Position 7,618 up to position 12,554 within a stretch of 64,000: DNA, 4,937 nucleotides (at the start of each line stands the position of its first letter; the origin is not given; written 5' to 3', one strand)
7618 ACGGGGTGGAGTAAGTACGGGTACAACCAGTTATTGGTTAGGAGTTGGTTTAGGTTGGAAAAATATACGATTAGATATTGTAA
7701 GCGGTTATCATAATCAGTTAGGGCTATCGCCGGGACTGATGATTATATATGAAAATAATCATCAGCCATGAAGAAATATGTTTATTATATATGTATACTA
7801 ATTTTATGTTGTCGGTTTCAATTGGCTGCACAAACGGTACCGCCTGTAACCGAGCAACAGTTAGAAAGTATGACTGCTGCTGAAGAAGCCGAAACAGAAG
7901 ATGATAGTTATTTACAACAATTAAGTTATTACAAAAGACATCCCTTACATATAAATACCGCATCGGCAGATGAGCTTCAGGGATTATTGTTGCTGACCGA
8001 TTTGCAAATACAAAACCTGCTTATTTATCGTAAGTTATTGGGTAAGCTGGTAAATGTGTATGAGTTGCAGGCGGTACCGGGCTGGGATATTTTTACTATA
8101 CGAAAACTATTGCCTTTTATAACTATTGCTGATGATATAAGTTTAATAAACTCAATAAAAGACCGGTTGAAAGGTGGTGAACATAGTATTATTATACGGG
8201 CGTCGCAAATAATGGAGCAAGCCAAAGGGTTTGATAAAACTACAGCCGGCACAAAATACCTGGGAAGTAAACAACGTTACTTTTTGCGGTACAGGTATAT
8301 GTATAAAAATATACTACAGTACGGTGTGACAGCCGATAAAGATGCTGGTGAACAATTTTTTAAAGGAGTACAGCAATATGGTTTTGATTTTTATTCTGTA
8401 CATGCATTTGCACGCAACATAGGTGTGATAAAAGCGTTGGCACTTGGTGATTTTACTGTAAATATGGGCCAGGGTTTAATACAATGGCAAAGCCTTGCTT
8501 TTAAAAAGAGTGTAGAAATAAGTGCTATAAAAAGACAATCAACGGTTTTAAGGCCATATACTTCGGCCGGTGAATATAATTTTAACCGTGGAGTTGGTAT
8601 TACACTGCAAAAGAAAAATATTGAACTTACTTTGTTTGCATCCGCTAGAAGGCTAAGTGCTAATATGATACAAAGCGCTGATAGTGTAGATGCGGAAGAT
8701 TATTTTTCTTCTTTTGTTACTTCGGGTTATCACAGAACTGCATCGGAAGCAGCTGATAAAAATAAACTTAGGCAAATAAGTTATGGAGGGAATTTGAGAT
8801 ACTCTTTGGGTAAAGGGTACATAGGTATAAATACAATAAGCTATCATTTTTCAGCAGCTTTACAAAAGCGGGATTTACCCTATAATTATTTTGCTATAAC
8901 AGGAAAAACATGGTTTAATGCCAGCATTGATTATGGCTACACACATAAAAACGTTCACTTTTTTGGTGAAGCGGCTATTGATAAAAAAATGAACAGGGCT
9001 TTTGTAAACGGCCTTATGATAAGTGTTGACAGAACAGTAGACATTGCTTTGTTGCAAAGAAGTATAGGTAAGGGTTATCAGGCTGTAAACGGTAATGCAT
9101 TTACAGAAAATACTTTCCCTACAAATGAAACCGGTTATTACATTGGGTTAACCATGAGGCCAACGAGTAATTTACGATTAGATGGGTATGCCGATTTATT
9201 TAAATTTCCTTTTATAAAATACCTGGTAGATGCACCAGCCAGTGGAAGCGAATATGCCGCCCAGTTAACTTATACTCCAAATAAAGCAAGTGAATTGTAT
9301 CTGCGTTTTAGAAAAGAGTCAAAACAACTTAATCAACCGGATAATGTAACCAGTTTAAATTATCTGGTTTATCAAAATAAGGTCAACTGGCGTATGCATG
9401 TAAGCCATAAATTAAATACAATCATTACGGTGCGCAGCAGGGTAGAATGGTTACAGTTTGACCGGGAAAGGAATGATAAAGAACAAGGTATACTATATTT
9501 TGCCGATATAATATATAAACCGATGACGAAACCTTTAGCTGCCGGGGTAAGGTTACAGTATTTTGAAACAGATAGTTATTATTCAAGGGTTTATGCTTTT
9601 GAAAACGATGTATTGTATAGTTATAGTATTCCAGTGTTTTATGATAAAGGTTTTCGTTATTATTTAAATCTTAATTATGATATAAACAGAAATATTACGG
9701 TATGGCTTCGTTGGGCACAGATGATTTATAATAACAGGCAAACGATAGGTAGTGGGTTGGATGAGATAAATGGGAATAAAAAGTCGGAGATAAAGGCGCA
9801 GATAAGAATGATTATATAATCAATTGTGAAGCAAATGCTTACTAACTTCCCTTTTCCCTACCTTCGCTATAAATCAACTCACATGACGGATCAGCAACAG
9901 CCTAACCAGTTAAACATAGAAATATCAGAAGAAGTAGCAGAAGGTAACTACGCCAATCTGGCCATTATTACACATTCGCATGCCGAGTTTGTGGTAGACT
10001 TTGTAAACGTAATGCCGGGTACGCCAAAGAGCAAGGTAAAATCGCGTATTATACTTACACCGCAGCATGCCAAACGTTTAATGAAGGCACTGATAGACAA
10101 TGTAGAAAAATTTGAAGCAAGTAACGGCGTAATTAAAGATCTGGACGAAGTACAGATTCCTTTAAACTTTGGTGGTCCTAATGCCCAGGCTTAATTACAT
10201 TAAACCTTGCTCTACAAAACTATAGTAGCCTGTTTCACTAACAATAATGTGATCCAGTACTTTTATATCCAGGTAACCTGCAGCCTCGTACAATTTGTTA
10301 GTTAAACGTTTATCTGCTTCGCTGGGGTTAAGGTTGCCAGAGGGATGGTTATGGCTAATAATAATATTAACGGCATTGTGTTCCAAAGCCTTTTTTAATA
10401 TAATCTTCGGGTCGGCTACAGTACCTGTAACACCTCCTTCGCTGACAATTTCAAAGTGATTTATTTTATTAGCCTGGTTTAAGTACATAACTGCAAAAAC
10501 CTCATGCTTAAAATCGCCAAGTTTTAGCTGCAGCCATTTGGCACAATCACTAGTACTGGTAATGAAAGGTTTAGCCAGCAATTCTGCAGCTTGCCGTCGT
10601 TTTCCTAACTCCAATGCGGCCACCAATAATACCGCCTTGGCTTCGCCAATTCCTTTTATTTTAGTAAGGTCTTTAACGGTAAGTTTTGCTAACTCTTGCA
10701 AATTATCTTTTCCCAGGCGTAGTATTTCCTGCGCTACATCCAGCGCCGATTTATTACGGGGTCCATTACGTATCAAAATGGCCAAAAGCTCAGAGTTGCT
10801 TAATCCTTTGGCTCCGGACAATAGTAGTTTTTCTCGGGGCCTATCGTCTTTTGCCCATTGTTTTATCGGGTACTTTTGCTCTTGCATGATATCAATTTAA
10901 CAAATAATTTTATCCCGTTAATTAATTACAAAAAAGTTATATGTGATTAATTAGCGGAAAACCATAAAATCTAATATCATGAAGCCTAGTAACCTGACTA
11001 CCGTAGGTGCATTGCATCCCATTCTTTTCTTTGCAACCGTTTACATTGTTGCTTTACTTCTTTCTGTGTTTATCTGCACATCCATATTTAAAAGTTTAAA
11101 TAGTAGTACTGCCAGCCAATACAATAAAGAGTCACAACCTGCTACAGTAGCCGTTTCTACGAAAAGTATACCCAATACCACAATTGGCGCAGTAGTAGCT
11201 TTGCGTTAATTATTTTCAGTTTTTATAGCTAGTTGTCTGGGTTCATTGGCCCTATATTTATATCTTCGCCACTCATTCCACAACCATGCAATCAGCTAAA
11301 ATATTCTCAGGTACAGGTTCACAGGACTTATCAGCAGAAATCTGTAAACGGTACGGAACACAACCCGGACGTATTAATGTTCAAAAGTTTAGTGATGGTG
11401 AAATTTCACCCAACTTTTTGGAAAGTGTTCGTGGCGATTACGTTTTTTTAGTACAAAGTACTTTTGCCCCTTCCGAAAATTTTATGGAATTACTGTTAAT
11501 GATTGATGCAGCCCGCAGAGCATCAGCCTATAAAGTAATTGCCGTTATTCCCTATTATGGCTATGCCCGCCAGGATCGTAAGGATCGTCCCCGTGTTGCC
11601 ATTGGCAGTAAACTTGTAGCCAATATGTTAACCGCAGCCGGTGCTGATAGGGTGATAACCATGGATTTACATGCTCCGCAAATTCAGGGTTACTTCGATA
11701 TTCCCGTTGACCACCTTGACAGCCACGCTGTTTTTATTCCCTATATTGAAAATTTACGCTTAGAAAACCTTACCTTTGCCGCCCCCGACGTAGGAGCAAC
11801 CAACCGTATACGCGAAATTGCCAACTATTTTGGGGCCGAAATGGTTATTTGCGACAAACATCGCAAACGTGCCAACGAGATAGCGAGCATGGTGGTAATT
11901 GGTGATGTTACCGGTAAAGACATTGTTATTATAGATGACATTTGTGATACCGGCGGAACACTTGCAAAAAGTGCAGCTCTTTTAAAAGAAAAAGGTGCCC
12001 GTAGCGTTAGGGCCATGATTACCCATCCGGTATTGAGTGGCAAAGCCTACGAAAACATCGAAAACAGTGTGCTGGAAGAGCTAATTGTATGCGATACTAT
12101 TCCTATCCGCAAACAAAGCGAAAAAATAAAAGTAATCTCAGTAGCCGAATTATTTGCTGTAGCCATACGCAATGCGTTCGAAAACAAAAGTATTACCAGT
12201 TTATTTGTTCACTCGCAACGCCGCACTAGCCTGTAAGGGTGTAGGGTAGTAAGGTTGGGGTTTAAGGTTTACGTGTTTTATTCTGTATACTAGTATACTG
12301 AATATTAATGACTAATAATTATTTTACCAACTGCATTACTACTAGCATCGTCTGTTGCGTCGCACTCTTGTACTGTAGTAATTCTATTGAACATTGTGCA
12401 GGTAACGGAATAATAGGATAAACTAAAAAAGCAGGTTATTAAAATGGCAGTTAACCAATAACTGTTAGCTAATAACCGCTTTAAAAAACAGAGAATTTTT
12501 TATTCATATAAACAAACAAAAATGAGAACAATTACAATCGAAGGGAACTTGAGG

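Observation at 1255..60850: Modular dispersed-repeat superfamily with a covarying palindromic core (10 full cores plus 3 variants in 64 kb)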

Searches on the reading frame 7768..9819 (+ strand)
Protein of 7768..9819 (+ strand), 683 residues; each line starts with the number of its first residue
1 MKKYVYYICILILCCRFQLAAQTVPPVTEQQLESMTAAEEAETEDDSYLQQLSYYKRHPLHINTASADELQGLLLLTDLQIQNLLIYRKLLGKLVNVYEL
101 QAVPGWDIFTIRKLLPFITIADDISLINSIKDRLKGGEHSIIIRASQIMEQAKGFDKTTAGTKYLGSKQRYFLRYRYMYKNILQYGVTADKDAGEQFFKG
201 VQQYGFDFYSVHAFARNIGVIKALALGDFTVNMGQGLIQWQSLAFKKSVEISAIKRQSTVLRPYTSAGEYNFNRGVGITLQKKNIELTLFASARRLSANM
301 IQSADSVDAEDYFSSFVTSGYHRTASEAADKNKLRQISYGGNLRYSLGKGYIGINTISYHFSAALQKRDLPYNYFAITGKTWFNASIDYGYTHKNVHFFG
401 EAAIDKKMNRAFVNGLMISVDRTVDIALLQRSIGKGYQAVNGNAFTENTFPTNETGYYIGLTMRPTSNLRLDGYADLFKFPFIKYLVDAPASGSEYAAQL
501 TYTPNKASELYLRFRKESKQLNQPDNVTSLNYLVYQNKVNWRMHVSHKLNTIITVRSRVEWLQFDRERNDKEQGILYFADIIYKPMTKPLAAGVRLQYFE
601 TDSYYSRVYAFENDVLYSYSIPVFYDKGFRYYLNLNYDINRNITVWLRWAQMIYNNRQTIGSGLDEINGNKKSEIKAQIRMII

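Call 17: search_protein_families(library=pfam, proteins=[window:7768-9819:+])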
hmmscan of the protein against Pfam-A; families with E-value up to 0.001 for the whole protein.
window:7768-9819:+ (683 aa): 1 family
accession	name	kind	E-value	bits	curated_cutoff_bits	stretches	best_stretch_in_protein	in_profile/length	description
PF12836.13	HHH_3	-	2.9e-06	27.7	27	1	59-119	5-65/65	Helix-hairpin-helix motif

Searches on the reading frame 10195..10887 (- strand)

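Call 74: search_protein_families(library=pfam, proteins=[window:10195-10887:-], max_evalue=0.0001)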
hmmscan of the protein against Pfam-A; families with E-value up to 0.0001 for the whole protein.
window:10195-10887:- (230 aa): 3 families
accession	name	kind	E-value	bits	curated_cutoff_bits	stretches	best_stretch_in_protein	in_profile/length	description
PF04002.20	RadC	-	3.3e-41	140.5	22.1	1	109-229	1-121/121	RadC-like JAB domain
PF20582.4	UPF0758_N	-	2.1e-29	101.8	27.1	1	8-86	1-77/77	UPF0758 N-terminal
PF14520.12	HHH_5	-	4e-05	24.5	27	1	52-92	15-55/57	Helix-hairpin-helix domain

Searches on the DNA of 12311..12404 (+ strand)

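Call 83: search_dna_similar(query=window:12311-12404:+, collection=phages, mode=distant, max_evalue=0.001, max_rows=15)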
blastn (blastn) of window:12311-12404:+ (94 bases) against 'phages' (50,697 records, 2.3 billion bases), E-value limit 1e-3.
No match.

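Call 84: search_dna_similar(query=window:12311-12404:+, collection=plasmids, mode=distant, max_evalue=0.001, max_rows=15)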
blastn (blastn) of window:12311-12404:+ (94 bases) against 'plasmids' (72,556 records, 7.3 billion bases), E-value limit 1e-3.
No match.
